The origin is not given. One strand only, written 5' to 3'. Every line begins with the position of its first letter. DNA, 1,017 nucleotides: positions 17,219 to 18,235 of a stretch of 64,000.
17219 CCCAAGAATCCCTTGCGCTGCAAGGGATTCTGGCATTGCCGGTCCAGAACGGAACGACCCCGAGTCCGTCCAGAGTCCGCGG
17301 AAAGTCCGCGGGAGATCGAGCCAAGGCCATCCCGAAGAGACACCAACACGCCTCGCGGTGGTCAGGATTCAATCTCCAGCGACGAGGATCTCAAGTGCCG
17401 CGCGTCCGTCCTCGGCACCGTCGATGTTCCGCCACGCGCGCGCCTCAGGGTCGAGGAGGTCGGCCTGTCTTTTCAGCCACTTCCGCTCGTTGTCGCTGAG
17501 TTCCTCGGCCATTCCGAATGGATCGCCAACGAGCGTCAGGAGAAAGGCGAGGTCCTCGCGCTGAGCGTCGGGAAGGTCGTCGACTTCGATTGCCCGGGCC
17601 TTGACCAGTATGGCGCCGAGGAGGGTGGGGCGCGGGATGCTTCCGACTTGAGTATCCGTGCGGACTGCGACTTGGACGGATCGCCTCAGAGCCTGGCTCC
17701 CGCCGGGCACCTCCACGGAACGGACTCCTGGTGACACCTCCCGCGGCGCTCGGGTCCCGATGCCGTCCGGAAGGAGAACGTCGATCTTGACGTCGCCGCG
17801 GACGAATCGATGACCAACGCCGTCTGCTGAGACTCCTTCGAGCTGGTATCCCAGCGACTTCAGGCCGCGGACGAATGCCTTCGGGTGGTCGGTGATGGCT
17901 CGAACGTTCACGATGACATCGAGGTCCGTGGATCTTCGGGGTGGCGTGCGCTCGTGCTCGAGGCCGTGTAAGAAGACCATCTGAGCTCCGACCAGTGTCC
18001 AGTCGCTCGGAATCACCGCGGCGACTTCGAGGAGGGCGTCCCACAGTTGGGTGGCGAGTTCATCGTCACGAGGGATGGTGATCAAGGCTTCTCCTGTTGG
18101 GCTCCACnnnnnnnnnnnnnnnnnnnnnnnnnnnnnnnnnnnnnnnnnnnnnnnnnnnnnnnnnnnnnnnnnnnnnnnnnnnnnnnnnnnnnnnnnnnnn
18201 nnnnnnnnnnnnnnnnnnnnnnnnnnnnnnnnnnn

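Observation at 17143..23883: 6.6-kb integrative island inserted in the 3' end of tRNA-Ala(GGC), delimited by a 62-bp direct repeat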

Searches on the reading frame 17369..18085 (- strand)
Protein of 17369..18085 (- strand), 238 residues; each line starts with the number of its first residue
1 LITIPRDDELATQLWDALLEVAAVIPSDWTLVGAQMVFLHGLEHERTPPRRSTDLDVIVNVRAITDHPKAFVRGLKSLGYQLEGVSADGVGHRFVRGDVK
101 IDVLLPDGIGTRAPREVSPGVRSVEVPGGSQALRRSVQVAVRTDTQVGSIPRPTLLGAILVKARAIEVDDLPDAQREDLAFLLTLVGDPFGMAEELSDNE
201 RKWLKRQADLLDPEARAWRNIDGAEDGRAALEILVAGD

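Call 7: search_protein_families(library=pfam, proteins=[window:17369-18085:-], max_evalue=0.01)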
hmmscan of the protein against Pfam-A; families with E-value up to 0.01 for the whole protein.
window:17369-18085:- (238 aa): 0 families

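Call 22: search_protein_families(library=ncbifam, proteins=[window:17369-18085:-], max_evalue=0.01)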
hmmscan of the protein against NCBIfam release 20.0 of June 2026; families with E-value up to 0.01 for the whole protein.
window:17369-18085:- (238 aa): 0 families

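Call 23: search_protein_families(library=padloc, proteins=[window:17369-18085:-], max_evalue=0.01)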
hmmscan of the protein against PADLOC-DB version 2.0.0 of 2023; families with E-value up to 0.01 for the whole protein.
window:17369-18085:- (238 aa): 0 families

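Call 24: search_protein_families(library=phrogs, proteins=[window:17369-18085:-], max_evalue=0.01)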
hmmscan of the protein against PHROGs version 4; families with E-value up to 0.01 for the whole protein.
window:17369-18085:- (238 aa): 0 families

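Call 39: find_homologous_proteins(query=window:17369-18085:-)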
Query window:17369-18085:- (238 aa): 333 proteins with E <= 0.001 among 2142 candidates; the best 120 are listed.
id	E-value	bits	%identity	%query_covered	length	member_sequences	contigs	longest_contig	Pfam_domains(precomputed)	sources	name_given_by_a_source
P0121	2.1e-149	513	100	100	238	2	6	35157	-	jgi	-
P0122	1.6e-128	445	85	100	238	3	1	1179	-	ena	-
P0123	5.6e-128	443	86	99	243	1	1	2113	-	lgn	-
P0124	3.5e-127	441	86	99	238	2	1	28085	-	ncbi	-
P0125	5.8e-119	414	80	100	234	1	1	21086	-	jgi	-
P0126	3.1e-117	408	79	100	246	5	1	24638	-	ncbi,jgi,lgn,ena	-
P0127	3.4e-103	362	71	98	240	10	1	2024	-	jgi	jgi:hypothetical protein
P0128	8.4e-101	354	69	98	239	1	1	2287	-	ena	-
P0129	1.1e-100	354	69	98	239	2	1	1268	-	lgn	-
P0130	4.0e-97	342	66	98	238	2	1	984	-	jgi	jgi:predicted nucleotidyltransferase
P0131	2.0e-96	340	67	98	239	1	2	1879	-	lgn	-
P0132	1.7e-95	337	68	98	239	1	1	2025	-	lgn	-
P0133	3.6e-94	333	63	98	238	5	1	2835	-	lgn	-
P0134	8.6e-94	331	64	98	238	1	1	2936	-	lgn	-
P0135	4.2e-93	329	67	94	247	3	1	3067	-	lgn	-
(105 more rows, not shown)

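Call 40: find_encoding_contigs(protein=P0121, flank=10000, max_places=10)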
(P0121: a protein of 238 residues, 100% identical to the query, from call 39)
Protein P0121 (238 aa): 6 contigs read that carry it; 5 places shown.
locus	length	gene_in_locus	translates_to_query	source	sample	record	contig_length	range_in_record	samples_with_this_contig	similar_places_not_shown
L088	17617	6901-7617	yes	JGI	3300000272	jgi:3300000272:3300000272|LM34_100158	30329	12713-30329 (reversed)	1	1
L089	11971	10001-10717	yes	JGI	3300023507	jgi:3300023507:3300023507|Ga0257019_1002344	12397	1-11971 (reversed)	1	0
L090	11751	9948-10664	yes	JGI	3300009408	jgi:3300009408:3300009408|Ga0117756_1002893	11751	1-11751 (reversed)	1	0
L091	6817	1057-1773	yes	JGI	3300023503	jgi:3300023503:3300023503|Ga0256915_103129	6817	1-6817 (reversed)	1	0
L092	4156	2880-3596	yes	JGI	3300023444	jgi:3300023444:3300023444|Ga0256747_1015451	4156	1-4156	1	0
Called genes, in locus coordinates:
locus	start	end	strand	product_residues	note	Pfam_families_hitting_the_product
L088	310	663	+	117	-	PF00583:Acetyltransf_1 (weak), PF14542:Acetyltransf_CG (faint)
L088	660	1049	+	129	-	PF13751:DDE_Tnp_1_6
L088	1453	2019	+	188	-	PF13338:AbiEi_4, PF09407:AbiEi_1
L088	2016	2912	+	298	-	PF08843:AbiEii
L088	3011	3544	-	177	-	PF00293:NUDIX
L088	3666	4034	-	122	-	PF02810:SEC-C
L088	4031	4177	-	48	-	-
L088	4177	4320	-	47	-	-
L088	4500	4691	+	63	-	-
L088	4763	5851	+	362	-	PF26003:Integrase_N_phage, PF00589:Phage_integrase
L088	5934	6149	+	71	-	-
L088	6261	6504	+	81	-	-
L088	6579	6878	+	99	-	-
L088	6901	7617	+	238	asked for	-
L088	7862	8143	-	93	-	PF02410:RsfS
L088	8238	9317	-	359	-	PF13399:LytR_C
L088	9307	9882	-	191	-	PF01467:CTP_transf_like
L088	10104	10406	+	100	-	-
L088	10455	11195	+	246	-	PF00378:ECH_1, PF16113:ECH_2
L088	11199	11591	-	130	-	PF00072:Response_reg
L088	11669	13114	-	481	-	PF05762:VWA_CoxE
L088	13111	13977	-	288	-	PF07724:AAA_2 (weak), PF13191:AAA_16 (weak), PF13401:AAA_22 (faint), PF00004:AAA, PF07726:AAA_3 (faint), PF07728:AAA_5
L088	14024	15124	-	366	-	PF00696:AA_kinase, PF01472:PUA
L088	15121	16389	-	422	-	PF01018:GTP1_OBG, PF01926:MMR_HSR1, PF02421:FeoB_N, PF09269:DUF1967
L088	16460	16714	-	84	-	PF01016:Ribosomal_L27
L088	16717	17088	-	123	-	PF00829:Ribosomal_L21p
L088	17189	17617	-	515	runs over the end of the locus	PF10150:RNase_E_G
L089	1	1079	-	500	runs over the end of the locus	PF07364:DUF1485, PF07171:MlrC_C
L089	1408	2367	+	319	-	PF08240:ADH_N, PF00107:ADH_zinc_N, PF13602:ADH_zinc_N_2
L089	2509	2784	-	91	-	PF10706:Aminoglyc_resit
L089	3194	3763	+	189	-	PF00583:Acetyltransf_1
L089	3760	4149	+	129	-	PF13751:DDE_Tnp_1_6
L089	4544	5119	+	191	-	PF13338:AbiEi_4, PF09407:AbiEi_1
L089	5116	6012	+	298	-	PF08843:AbiEii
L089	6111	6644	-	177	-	PF00293:NUDIX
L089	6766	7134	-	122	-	PF02810:SEC-C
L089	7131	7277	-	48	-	-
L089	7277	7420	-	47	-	-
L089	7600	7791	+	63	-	-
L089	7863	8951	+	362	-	PF26003:Integrase_N_phage, PF00589:Phage_integrase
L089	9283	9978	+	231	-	PF12728:HTH_17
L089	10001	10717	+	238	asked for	-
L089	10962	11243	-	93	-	PF02410:RsfS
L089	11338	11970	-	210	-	?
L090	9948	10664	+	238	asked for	-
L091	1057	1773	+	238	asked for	-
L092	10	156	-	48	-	-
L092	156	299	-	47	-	-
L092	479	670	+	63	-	-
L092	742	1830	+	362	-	PF26003:Integrase_N_phage, PF00589:Phage_integrase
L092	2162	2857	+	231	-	PF12728:HTH_17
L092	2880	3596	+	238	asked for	-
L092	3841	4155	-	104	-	?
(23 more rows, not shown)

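Call 41: find_encoding_contigs(protein=P0124, flank=8000, max_places=3)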
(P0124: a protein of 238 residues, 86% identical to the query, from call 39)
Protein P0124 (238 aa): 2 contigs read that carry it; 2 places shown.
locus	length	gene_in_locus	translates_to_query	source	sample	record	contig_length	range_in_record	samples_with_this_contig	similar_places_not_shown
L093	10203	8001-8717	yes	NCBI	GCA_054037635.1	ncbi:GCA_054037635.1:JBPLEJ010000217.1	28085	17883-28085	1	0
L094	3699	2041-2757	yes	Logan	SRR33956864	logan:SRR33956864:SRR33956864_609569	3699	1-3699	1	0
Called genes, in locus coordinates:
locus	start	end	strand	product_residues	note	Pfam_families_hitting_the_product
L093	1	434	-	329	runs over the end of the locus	PF00805:Pentapeptide, PF13599:Pentapeptide_4 (faint), PF13576:Pentapeptide_3 (faint), PF00805:Pentapeptide, PF07885:Ion_trans_2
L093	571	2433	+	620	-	PF00009:GTP_EFTU, PF01926:MMR_HSR1 (weak), PF22042:EF-G_D2 (weak), PF03144:GTP_EFTU_D2 (weak), PF00679:EFG_C, PF21018:BipA_C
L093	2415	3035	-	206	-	-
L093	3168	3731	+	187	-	-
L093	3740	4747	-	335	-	-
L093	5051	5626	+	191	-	PF13338:AbiEi_4, PF09407:AbiEi_1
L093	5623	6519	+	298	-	PF08843:AbiEii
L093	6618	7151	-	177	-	PF00293:NUDIX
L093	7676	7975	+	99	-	-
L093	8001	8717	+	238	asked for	-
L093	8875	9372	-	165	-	PF00583:Acetyltransf_1, PF13508:Acetyltransf_7, PF13673:Acetyltransf_10 (weak), PF08445:FR47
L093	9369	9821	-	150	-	PF00702:Hydrolase, PF13419:HAD_2, PF13242:Hydrolase_like (weak)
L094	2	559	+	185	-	?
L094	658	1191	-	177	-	PF00293:NUDIX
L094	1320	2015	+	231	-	PF12728:HTH_17, PF21531:Rv2175c_wHTH (faint)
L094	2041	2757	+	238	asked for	-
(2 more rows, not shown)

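Call 42: find_encoding_contigs(protein=P0126, flank=8000, max_places=3)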
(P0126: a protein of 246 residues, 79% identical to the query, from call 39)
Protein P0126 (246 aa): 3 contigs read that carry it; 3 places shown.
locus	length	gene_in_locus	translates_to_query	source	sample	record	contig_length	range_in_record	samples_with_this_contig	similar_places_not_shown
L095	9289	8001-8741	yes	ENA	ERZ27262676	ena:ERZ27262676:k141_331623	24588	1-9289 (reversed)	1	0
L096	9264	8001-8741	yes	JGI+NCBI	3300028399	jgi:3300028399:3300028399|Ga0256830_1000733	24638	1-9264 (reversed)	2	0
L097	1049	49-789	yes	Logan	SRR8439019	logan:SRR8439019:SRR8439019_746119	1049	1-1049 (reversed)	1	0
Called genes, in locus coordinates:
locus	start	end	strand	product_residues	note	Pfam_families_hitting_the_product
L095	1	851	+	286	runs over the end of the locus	PF02737:3HCDH_N, PF00725:3HCDH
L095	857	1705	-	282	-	PF08668:HDOD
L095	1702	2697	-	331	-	-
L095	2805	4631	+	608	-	PF00009:GTP_EFTU, PF01926:MMR_HSR1 (weak), PF22042:EF-G_D2 (faint), PF03144:GTP_EFTU_D2 (faint), PF00679:EFG_C, PF21018:BipA_C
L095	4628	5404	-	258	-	-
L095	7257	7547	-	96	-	-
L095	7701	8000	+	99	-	-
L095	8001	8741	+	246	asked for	-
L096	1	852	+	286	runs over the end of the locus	PF02737:3HCDH_N, PF00725:3HCDH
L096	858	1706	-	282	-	PF08668:HDOD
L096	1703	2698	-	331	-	-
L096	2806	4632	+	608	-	PF00009:GTP_EFTU, PF01926:MMR_HSR1 (weak), PF22042:EF-G_D2 (faint), PF03144:GTP_EFTU_D2 (faint), PF00679:EFG_C, PF21018:BipA_C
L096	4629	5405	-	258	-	-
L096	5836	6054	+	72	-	-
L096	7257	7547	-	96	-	-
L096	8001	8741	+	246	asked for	-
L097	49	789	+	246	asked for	-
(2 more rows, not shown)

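Call 55: predict_structure(alignment_id=A2)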
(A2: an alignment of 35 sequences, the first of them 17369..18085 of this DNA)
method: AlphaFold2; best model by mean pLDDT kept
length: 238 residues; sequences in the alignment: 35
mean_pLDDT: 92.6   pTM: 0.90
mean pLDDT of the five models: 92.6, 92.1, 91.7, 91.6, 91.5
residues with pLDDT >= 90: 187; 70-90: 48; 50-70: 3; < 50: 0
segments of 3 or more residues with pLDDT < 50: none
pLDDT, mean of each block of 10 residues (from residue 1): 89 95 94 96 93 92 77 95 90 96 91 82 91 96 95 98 92 95 98 95 94 94 96 87
secondary structure, 60 per line:
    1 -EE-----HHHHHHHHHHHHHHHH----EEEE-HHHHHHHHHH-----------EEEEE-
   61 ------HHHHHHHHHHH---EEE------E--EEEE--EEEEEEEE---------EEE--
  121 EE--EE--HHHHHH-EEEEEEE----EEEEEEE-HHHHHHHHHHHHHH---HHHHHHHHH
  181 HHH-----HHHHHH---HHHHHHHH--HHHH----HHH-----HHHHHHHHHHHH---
elements in order: H9-24 E29-32 H34-43 E55-59 H67-77 E81-83 E93-96 E99-106 E116-118 H129-134 E136-142 E147-153 H155-168 H172-183 H189-194 H198-205 H208-211 H224-235

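Call 57: fold_search(model_id=the predicted structure, library=pdb)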
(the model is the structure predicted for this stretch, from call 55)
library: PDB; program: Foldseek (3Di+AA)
matches with E <= 10: 323; with E <= 0.001: 4
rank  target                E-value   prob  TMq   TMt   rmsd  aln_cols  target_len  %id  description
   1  8an5_B                7.8e-06  1.00  0.49  0.61   8.9       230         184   17  MenAT1 toxin-antitoxin complex (rv0078a-rv0078b) from Mycobacterium tuberculosis H37Rv (released 2023-08-02)
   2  5uvd                  9.6e-05  1.00  0.52  0.55   6.6       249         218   16  Crystal structure of an antigenic nucleotidyltransferase-like protein from Paracoccidioides brasiliensis (released 2018-01-31)
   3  5kqj_MODEL_1_A        3.0e-04  1.00  0.47  0.57   7.6       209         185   16  Solution Structure of Antibiotic-Resistance Factor ANT(2'')-Ia Reveals Substrate-Regulated Conformation Dynami (released 2017-07-12)
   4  5cfu                  9.1e-04  1.00  0.43  0.56   8.1       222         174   13  Crystal Structure of ANT(2")-Ia in complex with adenylyl-2"-tobramycin (released 2016-07-20)
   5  4wse_B                4.6e-02  0.69  0.40  0.22  14.5       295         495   10  Crystal structure of the Mimivirus polyadenylate synthase (released 2015-04-01)
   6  4ud5_A                8.5e-02  0.51  0.28  0.21  14.0       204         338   12  Structural Plasticity of Cid1 Provides a Basis for its RNA Terminal Uridylyl Transferase Activity (released 2015-03-18)
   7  6kal_D                1.0e-01  0.66  0.30  0.18   9.8       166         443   13  Crystal structure of FKRP in complex with Mg ion and CMP (released 2020-01-15)
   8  4wse_A                1.3e-01  0.54  0.40  0.22  11.0       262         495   10  Crystal structure of the Mimivirus polyadenylate synthase (released 2015-04-01)
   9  6kal_C                1.9e-01  0.41  0.28  0.17   8.9       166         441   13  Crystal structure of FKRP in complex with Mg ion and CMP (released 2020-01-15)
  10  6kal_A                2.1e-01  0.44  0.29  0.18   8.2       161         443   14  Crystal structure of FKRP in complex with Mg ion and CMP (released 2020-01-15)
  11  6kak_B                2.4e-01  0.35  0.28  0.17   9.0       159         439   14  Crystal structure of FKRP in complex with Mg ion (released 2020-01-15)
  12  6kal_B                2.6e-01  0.41  0.29  0.18   9.3       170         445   12  Crystal structure of FKRP in complex with Mg ion and CMP (released 2020-01-15)
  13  6kak_C                2.7e-01  0.44  0.30  0.19   8.0       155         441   12  Crystal structure of FKRP in complex with Mg ion (released 2020-01-15)
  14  4p37_A                4.1e-01  0.35  0.37  0.20   9.7       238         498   10  Crystal structure of the Megavirus polyadenylate synthase (released 2015-04-01)
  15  6kak_A                4.3e-01  0.25  0.28  0.17   9.0       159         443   14  Crystal structure of FKRP in complex with Mg ion (released 2020-01-15)
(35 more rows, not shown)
